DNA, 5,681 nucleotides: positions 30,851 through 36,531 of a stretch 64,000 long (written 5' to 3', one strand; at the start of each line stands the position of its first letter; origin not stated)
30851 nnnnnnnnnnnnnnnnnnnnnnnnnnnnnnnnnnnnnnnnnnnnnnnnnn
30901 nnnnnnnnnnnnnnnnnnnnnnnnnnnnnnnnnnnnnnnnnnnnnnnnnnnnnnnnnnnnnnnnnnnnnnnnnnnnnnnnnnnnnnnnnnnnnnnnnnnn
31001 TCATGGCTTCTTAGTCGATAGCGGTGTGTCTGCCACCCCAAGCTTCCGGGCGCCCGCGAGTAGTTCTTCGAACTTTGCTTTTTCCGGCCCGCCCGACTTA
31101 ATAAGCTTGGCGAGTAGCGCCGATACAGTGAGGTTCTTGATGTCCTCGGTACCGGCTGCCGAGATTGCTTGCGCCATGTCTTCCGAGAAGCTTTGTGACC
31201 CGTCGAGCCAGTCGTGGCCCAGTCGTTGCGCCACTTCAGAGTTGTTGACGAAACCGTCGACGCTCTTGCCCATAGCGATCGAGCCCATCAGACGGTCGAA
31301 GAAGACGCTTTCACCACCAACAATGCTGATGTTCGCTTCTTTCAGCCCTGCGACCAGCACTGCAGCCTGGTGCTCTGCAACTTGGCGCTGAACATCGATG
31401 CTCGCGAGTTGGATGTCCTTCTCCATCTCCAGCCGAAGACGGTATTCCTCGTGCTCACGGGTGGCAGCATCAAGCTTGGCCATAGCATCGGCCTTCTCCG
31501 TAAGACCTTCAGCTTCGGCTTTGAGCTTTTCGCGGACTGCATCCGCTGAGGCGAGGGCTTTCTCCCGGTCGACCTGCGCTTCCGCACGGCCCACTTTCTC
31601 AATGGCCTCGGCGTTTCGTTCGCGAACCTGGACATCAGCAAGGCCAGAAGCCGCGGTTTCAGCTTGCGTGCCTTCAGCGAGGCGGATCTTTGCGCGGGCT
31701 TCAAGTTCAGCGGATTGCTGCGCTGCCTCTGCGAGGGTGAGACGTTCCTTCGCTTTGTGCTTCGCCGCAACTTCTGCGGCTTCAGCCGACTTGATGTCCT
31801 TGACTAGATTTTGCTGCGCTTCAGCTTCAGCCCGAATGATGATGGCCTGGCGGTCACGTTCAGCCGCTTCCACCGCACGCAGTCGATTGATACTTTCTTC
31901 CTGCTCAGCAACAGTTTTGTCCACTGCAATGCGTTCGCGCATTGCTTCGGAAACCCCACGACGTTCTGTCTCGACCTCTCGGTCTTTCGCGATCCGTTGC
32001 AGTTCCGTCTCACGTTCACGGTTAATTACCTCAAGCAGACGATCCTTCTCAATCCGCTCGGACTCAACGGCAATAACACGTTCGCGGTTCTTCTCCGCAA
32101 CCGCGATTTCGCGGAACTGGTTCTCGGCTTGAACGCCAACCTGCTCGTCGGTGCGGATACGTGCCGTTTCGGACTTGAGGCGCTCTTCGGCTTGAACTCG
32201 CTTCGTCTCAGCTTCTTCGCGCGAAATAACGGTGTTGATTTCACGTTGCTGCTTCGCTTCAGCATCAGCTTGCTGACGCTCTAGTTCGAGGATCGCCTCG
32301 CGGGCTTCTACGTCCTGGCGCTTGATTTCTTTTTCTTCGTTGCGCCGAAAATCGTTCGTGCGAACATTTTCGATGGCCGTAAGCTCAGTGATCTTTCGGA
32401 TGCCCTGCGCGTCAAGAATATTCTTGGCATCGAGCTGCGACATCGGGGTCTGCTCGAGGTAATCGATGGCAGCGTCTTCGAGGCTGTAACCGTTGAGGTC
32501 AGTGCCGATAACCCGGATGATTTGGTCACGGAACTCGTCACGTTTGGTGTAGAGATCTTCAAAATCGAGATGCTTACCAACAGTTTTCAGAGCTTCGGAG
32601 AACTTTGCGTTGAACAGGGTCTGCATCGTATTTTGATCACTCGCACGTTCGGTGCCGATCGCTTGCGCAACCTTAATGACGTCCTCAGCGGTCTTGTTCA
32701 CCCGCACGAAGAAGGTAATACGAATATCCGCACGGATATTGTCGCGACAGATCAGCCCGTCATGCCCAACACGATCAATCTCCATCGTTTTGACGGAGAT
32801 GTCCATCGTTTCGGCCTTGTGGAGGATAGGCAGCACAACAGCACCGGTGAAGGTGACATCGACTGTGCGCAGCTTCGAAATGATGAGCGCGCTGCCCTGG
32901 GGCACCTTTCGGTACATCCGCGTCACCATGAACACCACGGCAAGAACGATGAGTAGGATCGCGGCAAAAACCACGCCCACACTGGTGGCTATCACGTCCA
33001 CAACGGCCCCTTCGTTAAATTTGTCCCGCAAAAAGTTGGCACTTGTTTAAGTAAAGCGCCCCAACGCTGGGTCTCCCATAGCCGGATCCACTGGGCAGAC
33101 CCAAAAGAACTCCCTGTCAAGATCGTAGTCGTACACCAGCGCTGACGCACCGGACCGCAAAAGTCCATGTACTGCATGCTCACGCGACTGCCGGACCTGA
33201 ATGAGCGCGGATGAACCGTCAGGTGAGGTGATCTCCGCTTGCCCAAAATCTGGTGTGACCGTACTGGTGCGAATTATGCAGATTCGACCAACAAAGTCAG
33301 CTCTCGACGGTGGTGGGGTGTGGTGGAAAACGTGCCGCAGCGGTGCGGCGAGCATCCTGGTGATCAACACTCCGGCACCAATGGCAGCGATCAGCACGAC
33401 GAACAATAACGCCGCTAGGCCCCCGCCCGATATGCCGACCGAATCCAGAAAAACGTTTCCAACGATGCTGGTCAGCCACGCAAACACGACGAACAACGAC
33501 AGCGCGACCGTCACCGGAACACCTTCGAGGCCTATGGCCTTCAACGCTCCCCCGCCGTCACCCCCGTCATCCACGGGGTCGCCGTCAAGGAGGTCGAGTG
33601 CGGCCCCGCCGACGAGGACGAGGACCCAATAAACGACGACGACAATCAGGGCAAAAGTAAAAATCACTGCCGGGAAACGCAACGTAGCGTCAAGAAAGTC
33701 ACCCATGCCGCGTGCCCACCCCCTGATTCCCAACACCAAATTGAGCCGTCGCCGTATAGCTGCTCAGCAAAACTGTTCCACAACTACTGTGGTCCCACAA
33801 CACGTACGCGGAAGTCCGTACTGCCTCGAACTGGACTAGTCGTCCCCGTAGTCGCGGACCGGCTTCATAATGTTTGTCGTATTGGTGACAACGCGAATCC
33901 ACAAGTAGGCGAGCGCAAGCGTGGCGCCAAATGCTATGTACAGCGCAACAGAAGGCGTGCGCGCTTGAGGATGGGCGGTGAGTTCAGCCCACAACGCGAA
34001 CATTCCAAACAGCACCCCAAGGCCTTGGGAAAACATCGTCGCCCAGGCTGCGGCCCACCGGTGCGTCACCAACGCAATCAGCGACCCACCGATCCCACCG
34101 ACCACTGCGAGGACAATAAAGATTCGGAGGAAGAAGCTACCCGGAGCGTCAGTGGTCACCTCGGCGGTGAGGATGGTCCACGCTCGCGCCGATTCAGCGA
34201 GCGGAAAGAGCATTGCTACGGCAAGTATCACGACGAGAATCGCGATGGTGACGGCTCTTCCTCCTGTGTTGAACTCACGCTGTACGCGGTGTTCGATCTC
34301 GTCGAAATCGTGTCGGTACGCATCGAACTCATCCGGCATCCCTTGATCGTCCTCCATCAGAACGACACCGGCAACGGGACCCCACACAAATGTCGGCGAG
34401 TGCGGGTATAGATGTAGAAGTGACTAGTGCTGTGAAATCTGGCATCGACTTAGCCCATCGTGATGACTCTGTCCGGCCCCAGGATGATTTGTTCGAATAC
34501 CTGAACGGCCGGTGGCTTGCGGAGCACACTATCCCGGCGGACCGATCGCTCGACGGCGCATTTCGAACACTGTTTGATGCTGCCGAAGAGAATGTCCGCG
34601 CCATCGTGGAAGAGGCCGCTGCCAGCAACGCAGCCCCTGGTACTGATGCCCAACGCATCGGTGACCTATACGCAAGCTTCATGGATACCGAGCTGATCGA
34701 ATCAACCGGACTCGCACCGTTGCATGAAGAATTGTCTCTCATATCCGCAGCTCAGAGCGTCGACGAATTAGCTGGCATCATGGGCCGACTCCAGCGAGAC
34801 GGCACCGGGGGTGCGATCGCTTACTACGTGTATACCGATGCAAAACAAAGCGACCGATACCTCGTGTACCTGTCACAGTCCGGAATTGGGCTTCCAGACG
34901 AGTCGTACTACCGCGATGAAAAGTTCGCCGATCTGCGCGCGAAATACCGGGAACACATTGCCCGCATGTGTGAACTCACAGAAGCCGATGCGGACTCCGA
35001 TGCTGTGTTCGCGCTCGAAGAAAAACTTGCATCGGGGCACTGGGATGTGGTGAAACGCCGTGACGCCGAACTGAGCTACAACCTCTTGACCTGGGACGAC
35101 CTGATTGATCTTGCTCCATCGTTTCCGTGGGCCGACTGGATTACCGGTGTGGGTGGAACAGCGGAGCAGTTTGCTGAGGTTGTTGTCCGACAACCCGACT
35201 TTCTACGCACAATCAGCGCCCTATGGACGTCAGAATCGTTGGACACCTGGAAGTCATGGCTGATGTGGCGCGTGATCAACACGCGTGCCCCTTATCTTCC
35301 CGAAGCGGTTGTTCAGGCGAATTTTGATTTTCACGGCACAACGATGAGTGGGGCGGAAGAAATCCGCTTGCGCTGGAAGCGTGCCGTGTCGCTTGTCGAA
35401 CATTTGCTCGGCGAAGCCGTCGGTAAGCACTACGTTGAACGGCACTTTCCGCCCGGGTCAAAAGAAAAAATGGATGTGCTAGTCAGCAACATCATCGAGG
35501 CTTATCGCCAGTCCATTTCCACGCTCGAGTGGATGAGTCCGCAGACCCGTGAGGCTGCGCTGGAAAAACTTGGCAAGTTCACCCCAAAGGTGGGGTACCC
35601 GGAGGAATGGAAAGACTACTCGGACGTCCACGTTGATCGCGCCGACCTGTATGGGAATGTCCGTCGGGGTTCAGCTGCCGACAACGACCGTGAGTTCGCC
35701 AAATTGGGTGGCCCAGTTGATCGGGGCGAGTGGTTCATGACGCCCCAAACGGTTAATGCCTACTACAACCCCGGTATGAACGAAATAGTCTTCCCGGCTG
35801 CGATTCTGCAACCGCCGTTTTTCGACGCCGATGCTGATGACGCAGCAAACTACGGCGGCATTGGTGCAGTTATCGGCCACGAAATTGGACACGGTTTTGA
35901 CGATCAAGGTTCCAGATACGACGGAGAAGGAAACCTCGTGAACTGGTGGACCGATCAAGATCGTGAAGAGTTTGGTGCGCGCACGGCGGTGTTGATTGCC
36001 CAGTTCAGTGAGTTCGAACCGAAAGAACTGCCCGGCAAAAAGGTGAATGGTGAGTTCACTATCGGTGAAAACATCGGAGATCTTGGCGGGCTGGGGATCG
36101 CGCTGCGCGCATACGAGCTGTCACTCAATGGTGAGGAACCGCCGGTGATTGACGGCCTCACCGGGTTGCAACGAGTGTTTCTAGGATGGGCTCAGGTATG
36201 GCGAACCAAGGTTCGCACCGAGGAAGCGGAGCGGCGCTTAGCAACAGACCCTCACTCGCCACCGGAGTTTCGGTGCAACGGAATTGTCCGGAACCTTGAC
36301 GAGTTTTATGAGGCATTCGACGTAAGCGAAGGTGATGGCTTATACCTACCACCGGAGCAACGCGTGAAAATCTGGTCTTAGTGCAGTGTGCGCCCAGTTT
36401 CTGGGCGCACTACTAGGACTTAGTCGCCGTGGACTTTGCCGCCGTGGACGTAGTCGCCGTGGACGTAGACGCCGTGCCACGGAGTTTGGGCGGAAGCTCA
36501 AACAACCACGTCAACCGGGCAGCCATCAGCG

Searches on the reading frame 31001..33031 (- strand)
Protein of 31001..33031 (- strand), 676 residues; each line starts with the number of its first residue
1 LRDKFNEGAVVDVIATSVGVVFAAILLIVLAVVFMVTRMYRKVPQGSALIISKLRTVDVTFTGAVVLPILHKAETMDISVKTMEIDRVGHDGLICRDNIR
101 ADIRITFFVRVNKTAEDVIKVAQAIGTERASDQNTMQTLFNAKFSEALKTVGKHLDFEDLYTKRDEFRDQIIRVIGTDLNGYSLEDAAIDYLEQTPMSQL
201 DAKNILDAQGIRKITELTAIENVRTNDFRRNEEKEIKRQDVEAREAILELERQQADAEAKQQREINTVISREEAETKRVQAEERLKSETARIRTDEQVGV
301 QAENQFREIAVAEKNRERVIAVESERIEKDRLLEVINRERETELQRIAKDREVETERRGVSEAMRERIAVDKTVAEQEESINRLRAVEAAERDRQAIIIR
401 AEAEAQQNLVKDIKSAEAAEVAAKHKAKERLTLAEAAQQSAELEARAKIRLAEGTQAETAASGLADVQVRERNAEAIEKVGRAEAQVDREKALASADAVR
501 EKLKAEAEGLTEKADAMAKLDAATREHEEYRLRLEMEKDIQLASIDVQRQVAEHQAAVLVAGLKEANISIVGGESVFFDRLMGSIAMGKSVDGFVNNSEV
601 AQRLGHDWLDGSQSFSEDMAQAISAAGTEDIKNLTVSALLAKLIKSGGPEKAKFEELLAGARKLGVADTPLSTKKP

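Call 8: search_protein_families(library=pfam, proteins=[window:31001-33031:-], max_evalue=0.01)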
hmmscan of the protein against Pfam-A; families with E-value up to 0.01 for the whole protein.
window:31001-33031:- (676 aa): 1 family
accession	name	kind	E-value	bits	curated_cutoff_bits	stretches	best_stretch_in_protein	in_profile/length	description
PF01145.31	Band_7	-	1.2e-07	32.5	23.6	1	42-185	2-136/176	SPFH domain / Band 7 family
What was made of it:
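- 31001..33031 (-): YqiK-type flotillin: N-terminal TM helix, SPFH/Band-7 domain, long Glu/Ala/Arg-rich coiled coil and a C-terminal tail. The probable start is at 33001 (666 aa). Pfam Band_7 E 1.2e-7 on residues 42-185 (call 8).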

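Call 9: search_protein_families(library=ncbifam, proteins=[window:31001-33031:-], max_evalue=0.01)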
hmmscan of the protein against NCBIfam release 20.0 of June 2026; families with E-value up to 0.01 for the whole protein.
window:31001-33031:- (676 aa): 1 family
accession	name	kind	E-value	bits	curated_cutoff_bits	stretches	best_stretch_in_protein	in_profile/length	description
NF058507.1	FlotScfldFlot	equivalog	0.0027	16.8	700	1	60-316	55-301/477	flotillin lipid rafts scaffold protein FloT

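Call 10: search_protein_families(library=padloc, proteins=[window:31001-33031:-], max_evalue=0.01)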
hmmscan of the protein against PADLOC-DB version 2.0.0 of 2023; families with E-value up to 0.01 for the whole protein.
window:31001-33031:- (676 aa): 0 families

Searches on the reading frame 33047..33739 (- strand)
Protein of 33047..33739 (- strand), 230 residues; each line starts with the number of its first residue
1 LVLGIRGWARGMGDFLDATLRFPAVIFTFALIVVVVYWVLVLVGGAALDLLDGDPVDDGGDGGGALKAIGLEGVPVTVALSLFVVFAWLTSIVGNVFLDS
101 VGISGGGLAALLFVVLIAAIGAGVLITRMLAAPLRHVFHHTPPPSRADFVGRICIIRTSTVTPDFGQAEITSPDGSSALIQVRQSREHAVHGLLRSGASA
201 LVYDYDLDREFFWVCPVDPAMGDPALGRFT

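Call 8: search_protein_families(library=pfam, proteins=[window:33047-33739:-], max_evalue=0.01)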
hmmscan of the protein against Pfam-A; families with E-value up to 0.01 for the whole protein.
window:33047-33739:- (230 aa): 0 families

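Call 9: search_protein_families(library=ncbifam, proteins=[window:33047-33739:-], max_evalue=0.01)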
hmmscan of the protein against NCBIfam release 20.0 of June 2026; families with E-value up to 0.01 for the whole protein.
window:33047-33739:- (230 aa): 0 families

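Call 10: search_protein_families(library=padloc, proteins=[window:33047-33739:-], max_evalue=0.01)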
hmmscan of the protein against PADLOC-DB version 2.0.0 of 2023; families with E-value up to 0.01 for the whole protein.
window:33047-33739:- (230 aa): 0 families

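Call 22: search_protein_families(library=pfam, proteins=[window:33047-33739:-], max_evalue=10)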
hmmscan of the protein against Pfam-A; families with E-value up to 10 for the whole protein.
window:33047-33739:- (230 aa): 1 family
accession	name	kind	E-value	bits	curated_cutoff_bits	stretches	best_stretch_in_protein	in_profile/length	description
PF17505.7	DUF5437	-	0.73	10.4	27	1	109-141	4-35/60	Family of unknown function (DUF5437)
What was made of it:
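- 33047..33739 (-): YqiJ/YuaF-like small membrane protein. It has three TM segments, an acidic linker and a C-terminal beta (OB-like) domain. The probable true start is at 33706 (219 aa). The window protein itself has no Pfam hit (calls 8, 22).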

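Call 66: search_protein_families(library=pfam, alignment_id=A4, max_evalue=0.1)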
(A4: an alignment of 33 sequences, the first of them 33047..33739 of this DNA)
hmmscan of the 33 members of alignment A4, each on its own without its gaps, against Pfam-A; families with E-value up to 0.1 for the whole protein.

A. member 1, window:33047-33739:- (230 aa): 0 families

B. families by the number of members that match (of 33 scanned): 8 families
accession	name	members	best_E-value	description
PF21001.2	YqiJ_N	2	6.1e-06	Inner membrane protein YqiJ, N-terminal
PF07264.17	EI24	1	0.00039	Sulfate transporter CysZ/Etoposide-induced protein 2.4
PF13567.11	DUF4131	1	0.0086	Domain of unknown function (DUF4131)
PF11297.13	DUF3098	1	0.041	Protein of unknown function (DUF3098)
PF04144.18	SCAMP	1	0.059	SCAMP family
PF11204.13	DUF2985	1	0.066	Protein of unknown function (DUF2985)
PF06522.17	B12D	1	0.081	NADH-ubiquinone reductase complex 1 MLRQ subunit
PF19893.4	DUF6366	1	0.097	Family of unknown function (DUF6366)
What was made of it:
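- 33047..33739 (-): Two of 33 members hit PF21001 YqiJ_N (call 66).
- On NfeD family (Pfam PF01957): No NfeD hit for the window protein at E<=10 (call 22), nor for any of 33 homologues at E<=0.1 (call 66).
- Tried and rejected: Pfam NfeD was not detected at permissive thresholds (calls 22, 66).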

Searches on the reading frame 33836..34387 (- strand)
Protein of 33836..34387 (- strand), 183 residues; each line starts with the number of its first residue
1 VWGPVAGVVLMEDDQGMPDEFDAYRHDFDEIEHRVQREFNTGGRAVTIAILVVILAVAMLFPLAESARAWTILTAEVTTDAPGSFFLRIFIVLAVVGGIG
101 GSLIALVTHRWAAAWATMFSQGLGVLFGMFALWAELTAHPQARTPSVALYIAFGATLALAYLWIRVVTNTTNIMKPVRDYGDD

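Call 8: search_protein_families(library=pfam, proteins=[window:33836-34387:-], max_evalue=0.01)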
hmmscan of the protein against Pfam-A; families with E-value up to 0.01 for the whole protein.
window:33836-34387:- (183 aa): 0 families

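Call 9: search_protein_families(library=ncbifam, proteins=[window:33836-34387:-], max_evalue=0.01)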
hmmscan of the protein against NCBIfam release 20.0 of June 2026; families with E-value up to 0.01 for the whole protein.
window:33836-34387:- (183 aa): 1 family
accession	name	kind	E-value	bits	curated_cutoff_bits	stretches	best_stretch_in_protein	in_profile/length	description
NF050115.1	membrane_Rv2732c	subfamily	1.4e-36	125.7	60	1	23-173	2-154/177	Rv2732c family membrane protein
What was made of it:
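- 33836..34387 (-): Rv2732c-family four-TM protein. It is a local neighbour and not part of the conserved unit. NCBIfam NF050115, E 1.4e-36 (call 9).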

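Call 10: search_protein_families(library=padloc, proteins=[window:33836-34387:-], max_evalue=0.01)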
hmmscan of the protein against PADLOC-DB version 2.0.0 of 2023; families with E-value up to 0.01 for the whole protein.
window:33836-34387:- (183 aa): 0 families

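Call 22: search_protein_families(library=pfam, proteins=[window:33836-34387:-], max_evalue=10)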
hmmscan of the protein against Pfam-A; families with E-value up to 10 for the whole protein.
window:33836-34387:- (183 aa): 3 families
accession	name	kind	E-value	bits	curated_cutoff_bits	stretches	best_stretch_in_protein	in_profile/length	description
PF05465.18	Halo_GVPC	-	0.018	15.7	22.4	1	19-30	20-31/32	Halobacterial gas vesicle protein C (GVPC) repeat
PF12811.12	BaxI_1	-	0.18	11.8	26.2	1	45-170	20-134/233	Bax inhibitor 1 like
PF06653.16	Claudin_3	-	2.9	8.3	28.7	1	89-169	7-80/163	Tight junction protein, Claudin-like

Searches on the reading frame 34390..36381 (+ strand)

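Call 15: search_protein_families(library=pfam, proteins=[window:34390-36381:+], max_evalue=0.001)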
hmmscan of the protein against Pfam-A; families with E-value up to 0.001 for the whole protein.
window:34390-36381:+ (663 aa): 2 families
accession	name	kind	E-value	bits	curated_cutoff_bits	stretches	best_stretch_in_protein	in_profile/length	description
PF05649.18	Peptidase_M13_N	-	2.1e-123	412.9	32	1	30-404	1-381/381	Peptidase family M13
PF01431.27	Peptidase_M13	-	4.2e-76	255.6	24.5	1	456-659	1-205/205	Peptidase family M13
